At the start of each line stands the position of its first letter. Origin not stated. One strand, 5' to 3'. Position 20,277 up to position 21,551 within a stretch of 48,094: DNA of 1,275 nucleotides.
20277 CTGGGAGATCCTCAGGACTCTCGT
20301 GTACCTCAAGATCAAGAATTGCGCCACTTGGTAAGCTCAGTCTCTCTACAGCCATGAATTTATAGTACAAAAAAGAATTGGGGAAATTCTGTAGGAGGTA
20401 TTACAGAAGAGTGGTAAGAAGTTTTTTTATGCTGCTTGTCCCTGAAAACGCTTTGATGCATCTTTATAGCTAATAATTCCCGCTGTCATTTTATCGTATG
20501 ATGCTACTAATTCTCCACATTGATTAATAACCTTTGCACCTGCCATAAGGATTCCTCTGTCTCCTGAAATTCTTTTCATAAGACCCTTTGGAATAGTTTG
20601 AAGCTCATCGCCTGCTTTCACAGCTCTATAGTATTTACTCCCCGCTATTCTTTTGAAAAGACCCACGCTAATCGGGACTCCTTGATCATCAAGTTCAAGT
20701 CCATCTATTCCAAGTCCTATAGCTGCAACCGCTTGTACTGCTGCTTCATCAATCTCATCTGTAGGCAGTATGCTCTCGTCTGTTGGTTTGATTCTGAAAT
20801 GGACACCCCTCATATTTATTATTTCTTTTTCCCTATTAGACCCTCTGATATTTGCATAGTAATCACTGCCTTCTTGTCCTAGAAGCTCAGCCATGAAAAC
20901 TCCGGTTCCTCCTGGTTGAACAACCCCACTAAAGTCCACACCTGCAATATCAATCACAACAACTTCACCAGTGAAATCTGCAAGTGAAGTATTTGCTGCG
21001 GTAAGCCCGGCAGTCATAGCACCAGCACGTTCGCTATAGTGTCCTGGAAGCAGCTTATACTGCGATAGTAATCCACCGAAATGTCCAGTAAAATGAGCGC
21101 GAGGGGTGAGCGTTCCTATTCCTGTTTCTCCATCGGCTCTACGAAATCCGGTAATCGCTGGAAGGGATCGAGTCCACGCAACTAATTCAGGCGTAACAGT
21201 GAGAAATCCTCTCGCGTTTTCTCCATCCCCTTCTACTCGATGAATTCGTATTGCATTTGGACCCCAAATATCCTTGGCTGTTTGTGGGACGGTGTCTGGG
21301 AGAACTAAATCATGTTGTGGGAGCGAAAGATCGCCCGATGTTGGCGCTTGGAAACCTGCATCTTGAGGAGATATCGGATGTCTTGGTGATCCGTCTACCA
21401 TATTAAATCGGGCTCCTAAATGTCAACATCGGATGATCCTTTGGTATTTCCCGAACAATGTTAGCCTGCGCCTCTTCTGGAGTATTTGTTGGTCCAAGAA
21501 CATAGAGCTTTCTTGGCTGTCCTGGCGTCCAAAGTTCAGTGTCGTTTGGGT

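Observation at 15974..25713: FAS/PKS-like condensation-reduction-dehydration gene set with no visible acyl carrier protein, joined to an acyltransferase and a PLD-family enzyme and sitting next to a Crp/Fnr regulator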

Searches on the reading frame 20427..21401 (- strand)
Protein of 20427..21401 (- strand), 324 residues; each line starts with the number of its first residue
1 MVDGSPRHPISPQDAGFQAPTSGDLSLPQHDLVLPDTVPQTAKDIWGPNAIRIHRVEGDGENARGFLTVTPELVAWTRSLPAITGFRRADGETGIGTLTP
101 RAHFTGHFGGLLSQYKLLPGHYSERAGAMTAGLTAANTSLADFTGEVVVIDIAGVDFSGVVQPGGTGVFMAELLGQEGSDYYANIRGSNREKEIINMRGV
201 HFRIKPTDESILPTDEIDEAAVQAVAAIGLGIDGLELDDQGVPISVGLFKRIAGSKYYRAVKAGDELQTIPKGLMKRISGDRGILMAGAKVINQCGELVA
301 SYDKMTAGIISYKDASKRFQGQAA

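Call 3: search_protein_families(library=pfam, proteins=[window:20427-21401:-], max_evalue=0.01)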
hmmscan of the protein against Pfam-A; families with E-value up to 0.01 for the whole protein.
window:20427-21401:- (324 aa): 0 families

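Call 5: search_protein_families(library=ncbifam, proteins=[window:20427-21401:-], max_evalue=0.01)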
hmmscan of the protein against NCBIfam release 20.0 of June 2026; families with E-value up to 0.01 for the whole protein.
window:20427-21401:- (324 aa): 0 families

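Call 10: find_homologous_proteins(query=window:20427-21401:-, max_evalue=0.001)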
Query window:20427-21401:- (324 aa): 3 proteins with E <= 0.001 among 6201 candidates.
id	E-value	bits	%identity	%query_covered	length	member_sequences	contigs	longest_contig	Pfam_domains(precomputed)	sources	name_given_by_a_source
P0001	2.2e-212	722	100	100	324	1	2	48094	-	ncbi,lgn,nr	ncbi:MAG: hypothetical protein HY431_02580 [Candidatus Levybacteria bacterium]|nr:hypothetical prote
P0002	9.5e-121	421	61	100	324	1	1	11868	-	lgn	-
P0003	6.3e-97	343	52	98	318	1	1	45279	-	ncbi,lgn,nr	ncbi:MAG: hypothetical protein HYV40_02895 [Candidatus Levybacteria bacterium]|nr:hypothetical prote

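Call 11: find_encoding_contigs(protein=P0003, flank=10000, max_places=3)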
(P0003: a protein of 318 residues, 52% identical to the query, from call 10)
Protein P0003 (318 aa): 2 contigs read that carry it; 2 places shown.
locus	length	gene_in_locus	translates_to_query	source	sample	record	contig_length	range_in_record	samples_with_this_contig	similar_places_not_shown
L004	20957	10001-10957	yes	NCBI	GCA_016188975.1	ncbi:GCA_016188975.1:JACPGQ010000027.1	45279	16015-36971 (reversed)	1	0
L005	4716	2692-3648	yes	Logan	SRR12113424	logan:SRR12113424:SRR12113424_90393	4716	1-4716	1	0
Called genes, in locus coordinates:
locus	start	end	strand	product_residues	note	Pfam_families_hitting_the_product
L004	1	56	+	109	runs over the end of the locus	-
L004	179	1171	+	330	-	PF02729:OTCace_N, PF00185:OTCace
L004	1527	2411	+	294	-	PF00988:CPSase_sm_chain (weak), PF00117:GATase, PF07722:Peptidase_C26 (faint)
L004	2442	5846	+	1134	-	PF25596:CPSase_L_D1, PF02222:ATP-grasp, PF02786:CPSase_L_D2, PF02786:CPSase_L_D2, PF02787:CPSase_L_D3, PF25596:CPSase_L_D1, PF02222:ATP-grasp, PF02786:CPSase_L_D2, +4 more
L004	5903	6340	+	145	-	PF05635:23S_rRNA_IVP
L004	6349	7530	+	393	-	PF01979:Amidohydro_1, PF12890:DHOase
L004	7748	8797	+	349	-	PF00106:adh_short, PF13561:adh_short_C2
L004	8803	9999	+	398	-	-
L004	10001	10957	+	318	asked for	-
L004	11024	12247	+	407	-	-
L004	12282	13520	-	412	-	PF00109:ketoacyl-synt, PF02801:Ketoacyl-synt_C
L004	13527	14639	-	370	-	PF08545:ACP_syn_III, PF08541:ACP_syn_III_C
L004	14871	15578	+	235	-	PF00027:cNMP_binding, PF13545:HTH_Crp_2, PF00325:Crp (faint)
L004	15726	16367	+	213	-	-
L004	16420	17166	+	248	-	PF04402:SIMPL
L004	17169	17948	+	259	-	-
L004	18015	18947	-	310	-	PF02899:Phage_int_SAM_1, PF13102:Phage_int_SAM_5 (weak), PF13495:Phage_int_SAM_4 (faint), PF00589:Phage_integrase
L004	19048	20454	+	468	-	PF00704:Glyco_hydro_18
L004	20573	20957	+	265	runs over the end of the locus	PF00923:TAL_FSA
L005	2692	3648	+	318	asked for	-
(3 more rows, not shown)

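Call 12: find_encoding_contigs(protein=P0002, flank=10000, max_places=3)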
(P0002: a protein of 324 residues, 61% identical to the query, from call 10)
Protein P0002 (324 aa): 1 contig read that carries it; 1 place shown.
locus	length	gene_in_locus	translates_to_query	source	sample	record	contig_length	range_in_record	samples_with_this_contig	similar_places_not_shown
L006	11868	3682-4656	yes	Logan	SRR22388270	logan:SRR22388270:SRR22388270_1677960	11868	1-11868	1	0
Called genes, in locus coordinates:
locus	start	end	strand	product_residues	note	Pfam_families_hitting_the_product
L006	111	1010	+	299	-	-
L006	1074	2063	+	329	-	-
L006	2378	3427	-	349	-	PF00106:adh_short (weak)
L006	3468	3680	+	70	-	PF13561:adh_short_C2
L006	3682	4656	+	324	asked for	-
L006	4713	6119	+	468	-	PF00109:ketoacyl-synt, PF02801:Ketoacyl-synt_C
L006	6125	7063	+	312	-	-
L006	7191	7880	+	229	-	PF00027:cNMP_binding, PF13545:HTH_Crp_2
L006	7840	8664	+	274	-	PF04402:SIMPL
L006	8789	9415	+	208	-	-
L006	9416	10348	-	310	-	PF02899:Phage_int_SAM_1, PF13102:Phage_int_SAM_5 (weak), PF00589:Phage_integrase, PF22823:MrpR_C_cat (faint)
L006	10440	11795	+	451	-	PF01204:Trehalase, PF22422:MGH1-like_GH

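Call 14: search_solved_structures(query=window:20427-21401:-, max_evalue=10, show_alignments=2)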
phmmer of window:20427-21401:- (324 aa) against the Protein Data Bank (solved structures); distinct sequences matched with E-value up to 10: 2.
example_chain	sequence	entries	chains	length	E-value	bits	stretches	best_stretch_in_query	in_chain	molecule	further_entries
9nri_BR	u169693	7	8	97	0.29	13.6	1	130-197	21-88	Large ribosomal subunit protein eL21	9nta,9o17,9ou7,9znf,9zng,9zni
2r8w_A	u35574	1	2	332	0.75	12.3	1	210-276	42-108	AGR_C_1641p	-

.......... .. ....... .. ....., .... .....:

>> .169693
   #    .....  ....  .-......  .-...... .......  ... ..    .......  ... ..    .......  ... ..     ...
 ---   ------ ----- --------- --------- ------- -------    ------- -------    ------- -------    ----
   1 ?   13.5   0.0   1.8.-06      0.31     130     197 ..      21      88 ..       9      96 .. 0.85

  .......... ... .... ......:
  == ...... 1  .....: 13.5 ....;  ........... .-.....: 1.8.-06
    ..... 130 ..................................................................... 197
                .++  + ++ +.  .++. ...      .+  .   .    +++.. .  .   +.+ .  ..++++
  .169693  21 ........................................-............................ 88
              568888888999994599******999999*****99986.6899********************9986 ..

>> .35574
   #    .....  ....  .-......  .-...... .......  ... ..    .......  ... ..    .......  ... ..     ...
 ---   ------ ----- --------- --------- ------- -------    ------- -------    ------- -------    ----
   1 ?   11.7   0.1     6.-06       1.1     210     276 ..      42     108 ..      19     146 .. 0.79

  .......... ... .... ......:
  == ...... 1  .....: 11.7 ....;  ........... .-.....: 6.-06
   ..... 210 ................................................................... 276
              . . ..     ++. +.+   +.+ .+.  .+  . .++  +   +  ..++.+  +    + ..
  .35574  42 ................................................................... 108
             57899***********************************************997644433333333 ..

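Call 25: search_protein_representatives(alignment_id=A1)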
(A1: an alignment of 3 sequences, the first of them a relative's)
Query: 3 sequences, 324 profile positions. Proteins with E-value up to 0.001 (for the whole library): 9; up to 1e-10: 4; up to 1e-30: 3. The best 9 are listed.
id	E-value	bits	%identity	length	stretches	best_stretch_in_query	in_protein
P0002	1.2e-181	619.2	-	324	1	1-324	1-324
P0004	1.8e-86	306.5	-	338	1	32-320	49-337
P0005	2.6e-65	236.9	-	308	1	24-319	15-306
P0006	1.1e-15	73.9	-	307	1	45-316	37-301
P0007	3.2e-08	49.4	-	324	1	1-272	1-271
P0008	5.3e-07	45.4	-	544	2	45-292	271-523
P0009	4.2e-06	42.4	-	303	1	102-320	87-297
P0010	6.9e-05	38.4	-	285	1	44-231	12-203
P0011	1.3e-04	37.4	-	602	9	102-142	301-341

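Call 26: predict_structure(alignment_id=A1)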
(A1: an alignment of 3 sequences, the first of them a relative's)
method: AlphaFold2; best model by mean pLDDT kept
length: 324 residues; sequences in the alignment: 3
mean_pLDDT: 31.2   pTM: 0.23
mean pLDDT of the five models: 31.2, 30.5, 30.1, 29.4, 27.0
residues with pLDDT >= 90: 0; 70-90: 0; 50-70: 3; < 50: 321
segments of 3 or more residues with pLDDT < 50: 1-184, 188-236, 238-324
pLDDT, mean of each block of 10 residues (from residue 1): 28 30 26 35 33 26 27 33 27 24 22 21 22 22 25 28 34 41 46 42 33 31 35 43 38 31 34 35 39 30 26 35 27
secondary structure, 60 per line:
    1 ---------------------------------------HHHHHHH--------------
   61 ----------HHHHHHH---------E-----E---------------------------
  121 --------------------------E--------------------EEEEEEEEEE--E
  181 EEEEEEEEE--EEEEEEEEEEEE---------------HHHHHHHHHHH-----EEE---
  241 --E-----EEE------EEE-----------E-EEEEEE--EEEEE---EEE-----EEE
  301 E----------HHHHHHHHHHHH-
elements in order: H40-46 H71-77 E168-177 E180-189 E192-203 H219-229 E235-237 E249-251 E258-260 E274-279 E282-286 E290-292 E298-301 H312-323

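Call 29: find_homologous_proteins(query=A3, max_evalue=0.001)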
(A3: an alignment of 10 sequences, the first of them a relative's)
Query A3 (10 sequences) (324 aa, profile of the alignment): 10 proteins with E <= 0.001 among 8000 candidates.
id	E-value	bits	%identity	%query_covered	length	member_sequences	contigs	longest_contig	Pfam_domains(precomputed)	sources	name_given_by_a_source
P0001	1.5e-122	427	100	100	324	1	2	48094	-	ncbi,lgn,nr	ncbi:MAG: hypothetical protein HY431_02580 [Candidatus Levybacteria bacterium]|nr:hypothetical prote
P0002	3.6e-121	422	61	100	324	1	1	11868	-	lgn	-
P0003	8.5e-115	401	52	98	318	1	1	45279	-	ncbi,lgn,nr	ncbi:MAG: hypothetical protein HYV40_02895 [Candidatus Levybacteria bacterium]|nr:hypothetical prote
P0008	2.7e-91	324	28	77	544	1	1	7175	PF13561.13,PF00106.32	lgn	-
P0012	1.6e-25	108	35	5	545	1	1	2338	PF13561.13,PF00106.32,PF01370.28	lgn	-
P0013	5.8e-17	80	32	32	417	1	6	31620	PF13561.13,PF07977.20,PF00106.32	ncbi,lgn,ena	ncbi:MAG: SDR family NAD(P)-dependent oxidoreductase [Patescibacteria group bacterium]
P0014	3.8e-16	77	-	-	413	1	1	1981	PF13561.13,PF07977.20,PF00106.32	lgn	-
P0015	2.9e-14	71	-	-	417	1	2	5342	PF13561.13,PF07977.20,PF00106.32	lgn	-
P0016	5.8e-8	50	34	14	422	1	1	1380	PF13561.13,PF00106.32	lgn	-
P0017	8.7e-4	36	33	16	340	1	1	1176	PF13561.13,PF00106.32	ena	-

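Call 30: search_solved_structures(query=A3, max_evalue=10, show_alignments=3)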
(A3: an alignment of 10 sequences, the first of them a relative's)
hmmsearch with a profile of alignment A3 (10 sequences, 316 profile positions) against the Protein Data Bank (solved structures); distinct sequences matched with E-value up to 10: 43.
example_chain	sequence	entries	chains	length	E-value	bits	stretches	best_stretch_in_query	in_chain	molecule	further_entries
4zw0_A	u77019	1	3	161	1.6e-09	40.5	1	79-203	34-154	3-hydroxyacyl-[acyl-carrier-protein] dehydratase FabZ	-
2okh_A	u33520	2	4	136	8.8e-08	34.7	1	95-198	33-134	Beta-hydroxyacyl-ACP dehydratase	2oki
1zhg_A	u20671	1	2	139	9.4e-08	34.6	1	95-198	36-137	beta hydroxyacyl-acyl carrier protein dehydratase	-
1z6b_A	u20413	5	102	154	1.1e-07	34.4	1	95-198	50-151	fatty acid synthesis protein | Beta-hydroxyacyl-ACP dehydratase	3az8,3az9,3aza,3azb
4i83_A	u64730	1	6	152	1.9e-06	30.3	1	77-191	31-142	3-hydroxyacyl-[acyl-carrier-protein] dehydratase FabZ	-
8ayc_A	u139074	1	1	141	2.2e-06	30.1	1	96-191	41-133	Beta-hydroxyacyl-(Acyl-carrier-protein) dehydratase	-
7qv0_A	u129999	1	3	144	3.1e-06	29.7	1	96-191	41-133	Beta-hydroxyacyl-(Acyl-carrier-protein) dehydratase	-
8ayb_A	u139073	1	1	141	3.2e-06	29.6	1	96-191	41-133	Beta-hydroxyacyl-(Acyl-carrier-protein) dehydratase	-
4h4g_A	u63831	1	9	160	8.7e-06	28.2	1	86-175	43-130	(3R)-hydroxymyristoyl-[acyl-carrier-protein] dehydratase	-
3d6x_A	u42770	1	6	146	1.3e-05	27.6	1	213-304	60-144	(3R)-hydroxymyristoyl-[acyl-carrier-protein] dehydratase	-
5bux_A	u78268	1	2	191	2.2e-05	26.8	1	207-307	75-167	3-hydroxyacyl-[acyl-carrier-protein] dehydratase FabZ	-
1u1z_A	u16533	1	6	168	2.3e-05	26.8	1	96-192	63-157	(3R)-hydroxymyristoyl-[acyl carrier protein] dehydratase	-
5buw_A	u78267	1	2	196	2.4e-05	26.7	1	207-307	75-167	3-hydroxyacyl-[acyl-carrier-protein] dehydratase FabZ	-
8ayi_A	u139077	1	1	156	7.1e-05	25.2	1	102-192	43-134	Beta-hydroxyacyl-(Acyl-carrier-protein) dehydratase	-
5buy_A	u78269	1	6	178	0.00033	23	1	92-195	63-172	3-hydroxyacyl-[acyl-carrier-protein] dehydratase FabZ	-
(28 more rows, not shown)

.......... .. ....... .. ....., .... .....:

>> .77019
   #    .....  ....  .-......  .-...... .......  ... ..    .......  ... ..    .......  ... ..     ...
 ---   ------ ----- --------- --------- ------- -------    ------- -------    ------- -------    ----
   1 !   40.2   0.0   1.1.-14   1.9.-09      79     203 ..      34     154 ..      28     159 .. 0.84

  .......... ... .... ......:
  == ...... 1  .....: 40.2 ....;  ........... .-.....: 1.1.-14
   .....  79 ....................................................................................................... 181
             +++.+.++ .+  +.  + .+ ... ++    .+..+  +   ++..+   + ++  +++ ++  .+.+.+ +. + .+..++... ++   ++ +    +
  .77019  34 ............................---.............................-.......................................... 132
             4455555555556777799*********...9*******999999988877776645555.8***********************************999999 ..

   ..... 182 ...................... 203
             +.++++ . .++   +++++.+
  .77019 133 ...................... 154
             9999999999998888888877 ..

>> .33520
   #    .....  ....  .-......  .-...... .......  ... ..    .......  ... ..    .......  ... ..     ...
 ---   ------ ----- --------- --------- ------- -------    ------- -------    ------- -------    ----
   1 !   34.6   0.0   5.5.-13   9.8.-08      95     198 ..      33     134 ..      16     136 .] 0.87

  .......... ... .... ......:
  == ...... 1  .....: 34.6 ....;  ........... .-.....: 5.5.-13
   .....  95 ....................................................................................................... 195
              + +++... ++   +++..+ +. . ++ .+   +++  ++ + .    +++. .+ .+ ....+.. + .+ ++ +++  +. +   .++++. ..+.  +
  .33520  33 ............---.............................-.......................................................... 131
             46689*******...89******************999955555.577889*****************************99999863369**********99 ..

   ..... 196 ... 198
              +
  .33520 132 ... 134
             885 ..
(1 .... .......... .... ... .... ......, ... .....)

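Call 31: find_encoding_contigs(protein=P0013, flank=10000, max_places=4)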
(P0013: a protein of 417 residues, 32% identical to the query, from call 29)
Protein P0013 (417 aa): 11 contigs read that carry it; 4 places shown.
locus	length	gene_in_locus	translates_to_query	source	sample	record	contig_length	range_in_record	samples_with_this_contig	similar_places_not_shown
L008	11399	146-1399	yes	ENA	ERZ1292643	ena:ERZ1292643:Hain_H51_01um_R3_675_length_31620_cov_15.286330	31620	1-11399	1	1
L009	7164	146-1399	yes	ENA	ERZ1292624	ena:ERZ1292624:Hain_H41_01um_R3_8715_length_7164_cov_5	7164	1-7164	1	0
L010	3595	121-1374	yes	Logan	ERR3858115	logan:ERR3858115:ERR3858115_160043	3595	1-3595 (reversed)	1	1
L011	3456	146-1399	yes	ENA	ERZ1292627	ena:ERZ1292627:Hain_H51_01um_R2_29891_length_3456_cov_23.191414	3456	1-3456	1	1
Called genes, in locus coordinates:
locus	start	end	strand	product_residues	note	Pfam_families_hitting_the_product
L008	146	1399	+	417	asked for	PF00106:adh_short, PF13561:adh_short_C2 (weak), PF07977:FabA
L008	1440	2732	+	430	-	PF00109:ketoacyl-synt, PF02801:Ketoacyl-synt_C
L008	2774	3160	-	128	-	PF01850:PIN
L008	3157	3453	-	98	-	PF04014:MazE_antitoxin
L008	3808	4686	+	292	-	PF00318:Ribosomal_S2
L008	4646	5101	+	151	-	PF25025:EF-Ts_N (weak), PF00889:EF_TS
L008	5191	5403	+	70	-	-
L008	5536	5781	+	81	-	PF13650:Asp_protease_2 (weak), PF13975:gag-asp_proteas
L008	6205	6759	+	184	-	PF01765:RRF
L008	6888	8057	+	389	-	PF02163:Peptidase_M50, PF00595:PDZ, PF13180:PDZ_2, PF17820:PDZ_6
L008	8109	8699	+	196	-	PF04199:Cyclase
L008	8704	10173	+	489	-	PF00479:G6PD_N, PF02781:G6PD_C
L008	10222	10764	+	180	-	PF01371:Trp_repressor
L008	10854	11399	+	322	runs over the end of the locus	PF01210:NAD_Gly3P_dh_N (faint), PF02558:ApbA (weak), PF03446:NAD_binding_2, PF03807:F420_oxidored (weak), PF00393:6PGD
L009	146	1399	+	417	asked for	PF00106:adh_short, PF13561:adh_short_C2 (weak), PF07977:FabA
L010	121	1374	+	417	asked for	PF00106:adh_short, PF13561:adh_short_C2 (weak), PF07977:FabA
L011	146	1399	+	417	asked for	PF00106:adh_short, PF13561:adh_short_C2 (weak), PF07977:FabA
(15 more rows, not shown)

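Call 32: find_encoding_contigs(protein=P0008, flank=10000, max_places=3)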
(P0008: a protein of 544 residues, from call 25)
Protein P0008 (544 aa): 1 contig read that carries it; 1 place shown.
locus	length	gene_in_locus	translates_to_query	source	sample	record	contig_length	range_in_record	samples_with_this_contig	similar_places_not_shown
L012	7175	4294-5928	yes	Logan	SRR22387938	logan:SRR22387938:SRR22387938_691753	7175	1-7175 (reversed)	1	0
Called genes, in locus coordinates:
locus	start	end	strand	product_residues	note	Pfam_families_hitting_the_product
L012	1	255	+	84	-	?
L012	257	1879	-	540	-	PF00478:IMPDH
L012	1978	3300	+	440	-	PF00464:SHMT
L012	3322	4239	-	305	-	-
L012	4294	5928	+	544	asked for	PF00106:adh_short, PF13561:adh_short_C2 (weak)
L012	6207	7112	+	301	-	PF00318:Ribosomal_S2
